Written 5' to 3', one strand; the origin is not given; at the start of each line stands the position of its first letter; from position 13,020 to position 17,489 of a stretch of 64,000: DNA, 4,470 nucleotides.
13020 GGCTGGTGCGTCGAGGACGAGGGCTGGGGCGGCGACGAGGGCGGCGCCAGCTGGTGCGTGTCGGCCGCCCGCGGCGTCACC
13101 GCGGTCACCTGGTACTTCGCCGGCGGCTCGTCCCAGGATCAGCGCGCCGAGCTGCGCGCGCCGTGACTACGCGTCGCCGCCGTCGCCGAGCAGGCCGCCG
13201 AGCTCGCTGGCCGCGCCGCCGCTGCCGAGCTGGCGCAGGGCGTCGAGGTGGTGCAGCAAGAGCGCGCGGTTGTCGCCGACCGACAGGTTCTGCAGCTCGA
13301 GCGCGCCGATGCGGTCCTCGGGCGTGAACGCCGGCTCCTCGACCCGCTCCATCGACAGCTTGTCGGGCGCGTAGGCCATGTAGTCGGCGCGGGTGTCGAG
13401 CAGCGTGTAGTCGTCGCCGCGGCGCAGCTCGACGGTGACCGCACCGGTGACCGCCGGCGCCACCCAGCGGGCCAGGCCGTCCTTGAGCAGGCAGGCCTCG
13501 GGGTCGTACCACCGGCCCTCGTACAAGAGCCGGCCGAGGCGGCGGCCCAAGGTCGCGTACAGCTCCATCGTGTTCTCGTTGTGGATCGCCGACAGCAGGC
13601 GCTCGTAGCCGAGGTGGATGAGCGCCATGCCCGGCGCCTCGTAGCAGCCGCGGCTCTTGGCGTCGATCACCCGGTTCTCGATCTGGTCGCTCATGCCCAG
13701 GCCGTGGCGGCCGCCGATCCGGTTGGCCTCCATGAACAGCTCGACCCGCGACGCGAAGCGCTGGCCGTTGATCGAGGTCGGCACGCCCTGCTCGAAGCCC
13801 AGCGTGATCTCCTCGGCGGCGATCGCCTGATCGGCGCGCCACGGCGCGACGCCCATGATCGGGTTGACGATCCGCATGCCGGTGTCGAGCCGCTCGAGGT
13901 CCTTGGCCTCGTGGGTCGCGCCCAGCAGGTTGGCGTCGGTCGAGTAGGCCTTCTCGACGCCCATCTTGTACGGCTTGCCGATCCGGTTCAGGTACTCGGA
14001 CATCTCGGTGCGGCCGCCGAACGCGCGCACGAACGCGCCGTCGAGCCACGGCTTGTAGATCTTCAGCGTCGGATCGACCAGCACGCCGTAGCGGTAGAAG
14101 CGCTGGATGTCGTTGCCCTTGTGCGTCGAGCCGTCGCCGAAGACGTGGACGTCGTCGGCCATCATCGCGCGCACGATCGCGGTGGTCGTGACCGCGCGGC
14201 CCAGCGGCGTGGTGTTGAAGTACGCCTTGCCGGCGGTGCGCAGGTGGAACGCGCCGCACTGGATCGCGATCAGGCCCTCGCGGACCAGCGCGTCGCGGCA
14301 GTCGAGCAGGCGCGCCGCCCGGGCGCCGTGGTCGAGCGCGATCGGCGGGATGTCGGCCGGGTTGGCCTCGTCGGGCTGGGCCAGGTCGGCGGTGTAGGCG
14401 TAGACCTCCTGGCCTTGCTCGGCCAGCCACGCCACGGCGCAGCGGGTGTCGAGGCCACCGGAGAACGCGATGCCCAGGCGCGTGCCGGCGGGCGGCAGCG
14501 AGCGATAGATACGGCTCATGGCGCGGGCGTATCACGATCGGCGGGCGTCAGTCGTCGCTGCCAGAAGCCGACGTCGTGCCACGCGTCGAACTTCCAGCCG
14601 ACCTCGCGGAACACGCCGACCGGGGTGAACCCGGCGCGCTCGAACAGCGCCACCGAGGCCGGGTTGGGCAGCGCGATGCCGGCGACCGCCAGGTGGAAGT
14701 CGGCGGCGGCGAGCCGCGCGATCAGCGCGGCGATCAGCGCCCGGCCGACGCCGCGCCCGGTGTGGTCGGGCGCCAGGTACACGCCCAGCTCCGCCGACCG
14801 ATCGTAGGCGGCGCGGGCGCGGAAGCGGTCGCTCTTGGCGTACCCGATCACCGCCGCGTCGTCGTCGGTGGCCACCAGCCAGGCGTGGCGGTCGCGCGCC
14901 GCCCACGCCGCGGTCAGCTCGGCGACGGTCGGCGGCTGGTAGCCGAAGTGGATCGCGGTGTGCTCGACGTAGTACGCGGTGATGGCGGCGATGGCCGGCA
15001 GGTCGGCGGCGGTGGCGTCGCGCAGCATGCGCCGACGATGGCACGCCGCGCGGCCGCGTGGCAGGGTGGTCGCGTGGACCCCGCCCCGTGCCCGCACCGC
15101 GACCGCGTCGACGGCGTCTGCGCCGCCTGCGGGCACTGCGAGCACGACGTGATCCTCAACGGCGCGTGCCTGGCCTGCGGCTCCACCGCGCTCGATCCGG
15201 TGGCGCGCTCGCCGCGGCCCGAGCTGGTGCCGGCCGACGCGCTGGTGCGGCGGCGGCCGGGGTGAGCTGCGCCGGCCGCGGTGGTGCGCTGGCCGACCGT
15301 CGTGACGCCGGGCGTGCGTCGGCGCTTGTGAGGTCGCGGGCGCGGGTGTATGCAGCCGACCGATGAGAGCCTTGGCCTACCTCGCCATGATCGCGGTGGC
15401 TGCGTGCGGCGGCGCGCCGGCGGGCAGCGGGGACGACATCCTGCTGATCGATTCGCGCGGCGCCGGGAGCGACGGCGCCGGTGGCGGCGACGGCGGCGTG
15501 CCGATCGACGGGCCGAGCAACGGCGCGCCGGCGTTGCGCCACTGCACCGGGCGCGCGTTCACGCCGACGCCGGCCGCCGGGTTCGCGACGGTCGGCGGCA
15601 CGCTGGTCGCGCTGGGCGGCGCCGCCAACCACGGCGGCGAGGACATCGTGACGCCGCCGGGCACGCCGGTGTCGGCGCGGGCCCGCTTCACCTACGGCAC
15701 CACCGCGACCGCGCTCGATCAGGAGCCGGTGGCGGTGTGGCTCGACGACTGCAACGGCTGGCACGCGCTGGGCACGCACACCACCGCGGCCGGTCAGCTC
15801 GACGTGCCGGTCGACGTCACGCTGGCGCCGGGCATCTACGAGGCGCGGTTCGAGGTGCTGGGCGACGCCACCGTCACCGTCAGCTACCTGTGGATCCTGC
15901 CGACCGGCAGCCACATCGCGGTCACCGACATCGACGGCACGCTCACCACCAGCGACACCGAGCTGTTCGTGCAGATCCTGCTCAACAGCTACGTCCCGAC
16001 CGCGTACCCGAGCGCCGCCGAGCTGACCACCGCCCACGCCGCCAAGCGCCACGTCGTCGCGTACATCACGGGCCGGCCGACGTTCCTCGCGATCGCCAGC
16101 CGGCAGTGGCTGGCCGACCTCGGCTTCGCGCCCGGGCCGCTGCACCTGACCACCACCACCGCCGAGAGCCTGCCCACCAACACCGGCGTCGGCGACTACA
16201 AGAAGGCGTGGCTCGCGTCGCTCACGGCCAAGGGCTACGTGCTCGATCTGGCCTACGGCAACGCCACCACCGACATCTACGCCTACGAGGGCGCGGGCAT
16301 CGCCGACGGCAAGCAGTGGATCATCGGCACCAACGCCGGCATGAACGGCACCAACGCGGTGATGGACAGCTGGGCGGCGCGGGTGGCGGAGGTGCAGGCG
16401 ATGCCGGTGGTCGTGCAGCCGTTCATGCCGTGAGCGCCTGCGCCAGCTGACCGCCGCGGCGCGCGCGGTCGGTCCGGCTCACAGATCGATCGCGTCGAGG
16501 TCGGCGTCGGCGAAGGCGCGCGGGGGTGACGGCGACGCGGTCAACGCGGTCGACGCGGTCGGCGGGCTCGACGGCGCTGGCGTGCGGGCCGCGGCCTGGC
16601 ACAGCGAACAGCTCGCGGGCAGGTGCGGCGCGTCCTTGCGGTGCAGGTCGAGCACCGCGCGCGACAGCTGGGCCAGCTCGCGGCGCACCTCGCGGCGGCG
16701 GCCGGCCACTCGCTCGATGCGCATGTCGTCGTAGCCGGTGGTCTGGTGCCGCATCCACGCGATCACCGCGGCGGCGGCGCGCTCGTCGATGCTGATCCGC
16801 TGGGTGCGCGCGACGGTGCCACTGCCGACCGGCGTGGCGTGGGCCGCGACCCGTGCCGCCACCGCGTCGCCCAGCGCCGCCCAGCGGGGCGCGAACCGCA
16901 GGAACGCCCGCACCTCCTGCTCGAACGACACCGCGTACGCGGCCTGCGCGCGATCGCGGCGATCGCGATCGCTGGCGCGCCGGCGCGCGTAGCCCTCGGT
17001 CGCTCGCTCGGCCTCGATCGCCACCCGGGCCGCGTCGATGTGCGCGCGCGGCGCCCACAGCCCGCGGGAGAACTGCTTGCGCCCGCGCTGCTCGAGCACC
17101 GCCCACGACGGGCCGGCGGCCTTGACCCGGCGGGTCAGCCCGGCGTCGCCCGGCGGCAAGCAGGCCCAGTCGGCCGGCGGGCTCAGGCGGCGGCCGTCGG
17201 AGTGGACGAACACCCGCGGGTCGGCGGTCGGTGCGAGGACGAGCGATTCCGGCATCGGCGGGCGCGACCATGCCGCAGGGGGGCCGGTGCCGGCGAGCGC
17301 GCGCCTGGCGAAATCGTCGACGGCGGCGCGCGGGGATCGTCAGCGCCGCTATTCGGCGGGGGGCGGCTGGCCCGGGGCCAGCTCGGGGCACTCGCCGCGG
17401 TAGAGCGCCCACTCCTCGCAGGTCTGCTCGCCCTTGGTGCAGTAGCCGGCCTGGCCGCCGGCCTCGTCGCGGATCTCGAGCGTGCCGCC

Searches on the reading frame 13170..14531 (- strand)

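Call 50: search_protein_families(library=pfam, proteins=[window:13170-14531:-], max_evalue=0.001)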
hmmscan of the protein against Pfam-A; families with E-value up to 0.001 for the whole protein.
window:13170-14531:- (454 aa): 2 families
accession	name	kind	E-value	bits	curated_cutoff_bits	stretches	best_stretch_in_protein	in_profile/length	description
PF20979.2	Arginosuc_syn_C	-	4.1e-31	108.7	27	1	196-417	1-215/219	Arginosuccinate synthase C-terminal domain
PF00764.25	Arginosuc_synth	-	7.1e-19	68.9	27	1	21-169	4-149/162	Arginosuccinate synthase N-terminal HUP domain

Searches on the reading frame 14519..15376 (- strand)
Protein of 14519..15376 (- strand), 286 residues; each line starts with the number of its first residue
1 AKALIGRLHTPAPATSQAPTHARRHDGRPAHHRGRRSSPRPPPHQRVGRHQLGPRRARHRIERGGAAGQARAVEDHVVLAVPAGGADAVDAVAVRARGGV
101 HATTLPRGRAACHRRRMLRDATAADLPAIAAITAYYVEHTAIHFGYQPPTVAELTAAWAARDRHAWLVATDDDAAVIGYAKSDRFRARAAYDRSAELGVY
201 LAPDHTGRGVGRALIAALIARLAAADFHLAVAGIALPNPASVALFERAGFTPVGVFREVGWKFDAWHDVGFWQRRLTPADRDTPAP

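Call 50: search_protein_families(library=pfam, proteins=[window:14519-15376:-], max_evalue=0.001)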
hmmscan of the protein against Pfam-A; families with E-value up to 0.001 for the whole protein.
window:14519-15376:- (286 aa): 6 families
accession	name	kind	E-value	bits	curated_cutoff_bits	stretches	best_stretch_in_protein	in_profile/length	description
PF00583.31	Acetyltransf_1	-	3.8e-14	53.4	20.7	1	145-250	15-116/116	Acetyltransferase (GNAT) family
PF13420.13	Acetyltransf_4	-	2.9e-13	50.6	24.3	1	118-268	1-152/155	Acetyltransferase (GNAT) domain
PF13302.13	Acetyltransf_3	-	1.3e-12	49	25.4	1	115-251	1-138/138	Acetyltransferase (GNAT) domain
PF13508.13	Acetyltransf_7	-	8.6e-09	36.1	27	1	164-251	3-83/84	Acetyltransferase (GNAT) domain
PF08445.16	FR47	-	1e-06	29.1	22.1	1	198-251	26-78/86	FR47-like protein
PF13673.13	Acetyltransf_10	-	0.00032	21.1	23.6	1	198-258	56-115/128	Acetyltransferase (GNAT) domain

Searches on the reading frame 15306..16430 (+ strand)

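Call 50: search_protein_families(library=pfam, proteins=[window:15306-16430:+], max_evalue=0.001)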
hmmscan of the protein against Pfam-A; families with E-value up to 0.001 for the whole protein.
window:15306-16430:+ (375 aa): 3 families
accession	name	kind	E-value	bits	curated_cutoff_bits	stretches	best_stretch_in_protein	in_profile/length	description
PF24694.1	LNS2_PITM1-3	-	2.5e-16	60.3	27.7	1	206-341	2-124/124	PITM 1-3, LNS2 domain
PF24695.1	PITM1-3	-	9.7e-09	35.8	27.7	1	107-195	1-96/98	PITM 1-3, beta-sandwich domain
PF08235.19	LNS2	-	2.2e-07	30.9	32.3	1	172-348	14-204/226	LNS2 (Lipin/Ned1/Smp2)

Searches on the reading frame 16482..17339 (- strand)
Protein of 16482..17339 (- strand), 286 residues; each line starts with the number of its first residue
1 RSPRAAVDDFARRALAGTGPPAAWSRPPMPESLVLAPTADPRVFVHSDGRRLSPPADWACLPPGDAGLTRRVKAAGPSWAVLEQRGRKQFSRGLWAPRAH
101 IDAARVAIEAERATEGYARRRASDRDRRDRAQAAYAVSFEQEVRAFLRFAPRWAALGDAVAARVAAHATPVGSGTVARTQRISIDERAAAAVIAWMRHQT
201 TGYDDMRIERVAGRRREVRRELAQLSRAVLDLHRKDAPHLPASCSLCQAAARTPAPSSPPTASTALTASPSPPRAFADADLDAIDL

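Call 50: search_protein_families(library=pfam, proteins=[window:16482-17339:-], max_evalue=0.001)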
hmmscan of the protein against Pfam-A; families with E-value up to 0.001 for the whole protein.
window:16482-17339:- (286 aa): 1 family
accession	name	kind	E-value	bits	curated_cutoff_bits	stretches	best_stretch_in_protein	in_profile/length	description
PF10056.14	DUF2293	-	1.7e-18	66.9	25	1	151-233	4-84/85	Uncharacterized conserved protein (DUF2293)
